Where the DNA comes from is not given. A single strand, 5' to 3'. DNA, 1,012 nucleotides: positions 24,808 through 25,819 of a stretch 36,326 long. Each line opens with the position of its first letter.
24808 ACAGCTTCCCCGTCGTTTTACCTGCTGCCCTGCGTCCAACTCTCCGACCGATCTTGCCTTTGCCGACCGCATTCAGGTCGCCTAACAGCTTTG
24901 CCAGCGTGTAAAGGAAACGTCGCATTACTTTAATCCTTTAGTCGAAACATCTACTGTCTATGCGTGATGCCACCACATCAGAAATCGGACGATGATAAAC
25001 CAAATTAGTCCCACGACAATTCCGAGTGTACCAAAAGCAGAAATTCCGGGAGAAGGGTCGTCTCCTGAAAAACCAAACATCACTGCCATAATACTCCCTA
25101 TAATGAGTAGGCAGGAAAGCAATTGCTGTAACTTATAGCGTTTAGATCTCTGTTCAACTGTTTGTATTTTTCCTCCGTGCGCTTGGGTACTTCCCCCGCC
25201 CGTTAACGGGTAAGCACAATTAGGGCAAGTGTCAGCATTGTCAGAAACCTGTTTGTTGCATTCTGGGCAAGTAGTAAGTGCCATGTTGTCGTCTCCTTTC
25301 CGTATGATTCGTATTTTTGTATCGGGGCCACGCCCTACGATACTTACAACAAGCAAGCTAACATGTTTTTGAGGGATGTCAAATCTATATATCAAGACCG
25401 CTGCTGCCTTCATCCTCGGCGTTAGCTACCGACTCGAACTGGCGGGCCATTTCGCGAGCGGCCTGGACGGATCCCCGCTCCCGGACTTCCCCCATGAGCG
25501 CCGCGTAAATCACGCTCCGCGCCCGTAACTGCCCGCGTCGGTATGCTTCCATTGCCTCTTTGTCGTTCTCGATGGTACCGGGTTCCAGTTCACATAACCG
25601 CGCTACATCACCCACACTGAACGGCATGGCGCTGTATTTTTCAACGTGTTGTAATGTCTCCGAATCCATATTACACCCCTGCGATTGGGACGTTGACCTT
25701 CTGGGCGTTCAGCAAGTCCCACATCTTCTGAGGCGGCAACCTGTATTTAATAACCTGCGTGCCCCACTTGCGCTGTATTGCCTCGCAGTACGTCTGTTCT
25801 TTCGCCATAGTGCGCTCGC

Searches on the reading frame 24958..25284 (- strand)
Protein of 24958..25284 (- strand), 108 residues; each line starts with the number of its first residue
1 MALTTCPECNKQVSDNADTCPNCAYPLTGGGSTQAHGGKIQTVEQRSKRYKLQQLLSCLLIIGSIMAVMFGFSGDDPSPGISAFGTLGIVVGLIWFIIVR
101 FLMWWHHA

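Call 94: search_protein_families(library=padloc, proteins=[window:24958-25284:-], max_evalue=0.01)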
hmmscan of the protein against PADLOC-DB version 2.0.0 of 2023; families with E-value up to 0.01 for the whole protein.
window:24958-25284:- (108 aa): 0 families

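Call 95: search_protein_families(library=ncbifam, proteins=[window:24958-25284:-], max_evalue=0.01)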
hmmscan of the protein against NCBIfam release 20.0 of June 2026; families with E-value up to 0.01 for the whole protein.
window:24958-25284:- (108 aa): 3 families
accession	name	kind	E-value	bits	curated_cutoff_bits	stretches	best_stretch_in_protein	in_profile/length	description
NF053815.1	teico_TcaA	equivalog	0.00013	20.9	550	1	4-60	2-57/463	membrane-associated protein TcaA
NF002593.0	PRK02251.1-2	equivalog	0.0022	17.6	141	1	53-105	104-156/157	cell division protein CrgA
NF049953.1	ribbon_DG_selen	exception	0.0044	17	130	1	3-37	5-39/172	zinc ribbon-containing (seleno)protein DG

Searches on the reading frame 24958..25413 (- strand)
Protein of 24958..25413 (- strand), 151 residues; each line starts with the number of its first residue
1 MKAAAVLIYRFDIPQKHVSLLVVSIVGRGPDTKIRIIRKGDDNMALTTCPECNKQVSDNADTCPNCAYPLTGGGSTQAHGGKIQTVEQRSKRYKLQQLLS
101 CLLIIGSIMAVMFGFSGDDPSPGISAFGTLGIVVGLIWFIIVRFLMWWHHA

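Call 8: search_protein_families(library=pfam, proteins=[window:24958-25413:-], max_evalue=0.01)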
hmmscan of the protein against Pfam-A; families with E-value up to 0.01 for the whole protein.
window:24958-25413:- (151 aa): 4 families
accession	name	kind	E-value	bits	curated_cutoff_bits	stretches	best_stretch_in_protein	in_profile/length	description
PF13240.11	Zn_Ribbon_1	-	1.5e-06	28.2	25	1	49-70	2-23/23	zinc-ribbon domain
PF12773.13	DZR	-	0.00033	21.2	27.3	1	46-66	24-44/45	Double zinc ribbon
PF13248.11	Zn_ribbon_3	-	0.0016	18.3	27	1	47-69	3-25/26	zinc-ribbon domain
PF18912.6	DZR_2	-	0.0064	16.7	27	1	47-73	22-49/56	Double zinc ribbon domain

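Call 9: search_protein_families(library=phrogs, proteins=[window:24958-25413:-], max_evalue=0.001)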
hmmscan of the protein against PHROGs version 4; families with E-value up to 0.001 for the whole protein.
window:24958-25413:- (151 aa): 4 families
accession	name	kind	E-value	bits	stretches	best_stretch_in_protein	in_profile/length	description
phrog_6586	-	unknown function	2.5e-09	38.1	1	44-114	1-73/129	-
phrog_10292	-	unknown function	5.5e-06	27.4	1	44-107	1-49/136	-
phrog_4852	-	unknown function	7.1e-05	23.6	1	42-94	9-62/194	-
phrog_31650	-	unknown function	0.0003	21.1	1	44-69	1-26/360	-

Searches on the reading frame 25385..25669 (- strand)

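Call 3: search_protein_families(library=pfam, proteins=[window:25385-25669:-], max_evalue=1)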
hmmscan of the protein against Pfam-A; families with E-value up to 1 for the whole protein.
window:25385-25669:- (94 aa): 0 families

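Call 4: search_protein_families(library=phrogs, proteins=[window:25385-25669:-], max_evalue=0.1)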
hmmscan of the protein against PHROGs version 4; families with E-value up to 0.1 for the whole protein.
window:25385-25669:- (94 aa): 1 family
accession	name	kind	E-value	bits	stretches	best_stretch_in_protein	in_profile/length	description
phrog_868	-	transcription regulation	0.04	15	1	6-75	4-71/99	transcriptional activator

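Call 94: search_protein_families(library=padloc, proteins=[window:25385-25669:-], max_evalue=0.01)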
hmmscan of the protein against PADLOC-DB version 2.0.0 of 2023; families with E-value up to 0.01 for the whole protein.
window:25385-25669:- (94 aa): 0 families

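Call 95: search_protein_families(library=ncbifam, proteins=[window:25385-25669:-], max_evalue=0.01)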
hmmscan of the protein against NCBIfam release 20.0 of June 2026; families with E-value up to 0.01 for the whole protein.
window:25385-25669:- (94 aa): 0 families
